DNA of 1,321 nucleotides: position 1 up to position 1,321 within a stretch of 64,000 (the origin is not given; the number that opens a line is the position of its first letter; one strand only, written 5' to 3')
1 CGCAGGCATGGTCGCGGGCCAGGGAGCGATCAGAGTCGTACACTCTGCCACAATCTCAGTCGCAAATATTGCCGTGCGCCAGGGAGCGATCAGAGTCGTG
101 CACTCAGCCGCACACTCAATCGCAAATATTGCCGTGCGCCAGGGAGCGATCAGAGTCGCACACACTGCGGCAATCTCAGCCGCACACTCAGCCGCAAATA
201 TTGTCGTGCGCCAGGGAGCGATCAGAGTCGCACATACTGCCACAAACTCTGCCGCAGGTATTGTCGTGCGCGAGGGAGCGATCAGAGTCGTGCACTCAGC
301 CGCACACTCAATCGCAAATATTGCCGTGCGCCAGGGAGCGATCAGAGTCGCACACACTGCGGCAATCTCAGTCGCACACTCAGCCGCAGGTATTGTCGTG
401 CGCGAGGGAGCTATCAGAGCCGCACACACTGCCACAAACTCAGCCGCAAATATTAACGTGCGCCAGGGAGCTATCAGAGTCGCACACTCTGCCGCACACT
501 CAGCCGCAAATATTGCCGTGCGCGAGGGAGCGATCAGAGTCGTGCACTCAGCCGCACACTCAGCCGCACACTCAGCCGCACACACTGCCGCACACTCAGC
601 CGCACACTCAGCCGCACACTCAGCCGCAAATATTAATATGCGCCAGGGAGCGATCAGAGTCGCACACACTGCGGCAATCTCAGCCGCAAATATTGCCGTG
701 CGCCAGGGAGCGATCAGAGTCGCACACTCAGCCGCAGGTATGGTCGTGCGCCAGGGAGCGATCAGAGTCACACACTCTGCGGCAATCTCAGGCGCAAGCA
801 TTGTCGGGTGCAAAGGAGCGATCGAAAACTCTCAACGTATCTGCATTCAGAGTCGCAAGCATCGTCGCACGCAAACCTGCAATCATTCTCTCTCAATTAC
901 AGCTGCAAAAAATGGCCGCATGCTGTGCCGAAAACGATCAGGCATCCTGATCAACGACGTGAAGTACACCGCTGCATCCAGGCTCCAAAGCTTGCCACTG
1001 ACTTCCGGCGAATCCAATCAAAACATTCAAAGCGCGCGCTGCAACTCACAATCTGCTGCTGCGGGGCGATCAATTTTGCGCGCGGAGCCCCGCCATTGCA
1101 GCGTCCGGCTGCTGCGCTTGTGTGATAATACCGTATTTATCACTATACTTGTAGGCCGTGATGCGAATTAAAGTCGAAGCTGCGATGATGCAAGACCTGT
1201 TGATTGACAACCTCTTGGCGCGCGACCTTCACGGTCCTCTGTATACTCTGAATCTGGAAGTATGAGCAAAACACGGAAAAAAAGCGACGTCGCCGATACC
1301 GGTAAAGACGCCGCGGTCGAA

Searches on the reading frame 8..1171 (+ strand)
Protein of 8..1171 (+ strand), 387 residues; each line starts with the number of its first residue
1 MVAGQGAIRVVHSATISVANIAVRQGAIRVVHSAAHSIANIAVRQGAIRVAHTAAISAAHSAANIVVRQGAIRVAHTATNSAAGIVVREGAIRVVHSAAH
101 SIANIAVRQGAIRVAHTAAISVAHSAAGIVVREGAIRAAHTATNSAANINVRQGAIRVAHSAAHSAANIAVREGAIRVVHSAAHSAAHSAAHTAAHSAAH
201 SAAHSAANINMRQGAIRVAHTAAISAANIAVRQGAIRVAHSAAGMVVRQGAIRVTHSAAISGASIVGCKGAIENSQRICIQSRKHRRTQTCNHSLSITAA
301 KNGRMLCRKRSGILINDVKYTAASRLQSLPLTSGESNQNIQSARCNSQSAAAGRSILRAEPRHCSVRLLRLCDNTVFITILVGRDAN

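Call 93: search_protein_families(library=pfam, proteins=[window:8-1171:+], max_evalue=0.001)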
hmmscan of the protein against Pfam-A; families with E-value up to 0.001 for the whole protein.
window:8-1171:+ (387 aa): 1 family
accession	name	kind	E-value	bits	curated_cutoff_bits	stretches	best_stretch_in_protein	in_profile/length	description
PF18315.6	VCH_CASS14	-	0.00022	21.7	26.7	0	150-182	53-87/97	Integron cassette protein VCH_CASS1 chain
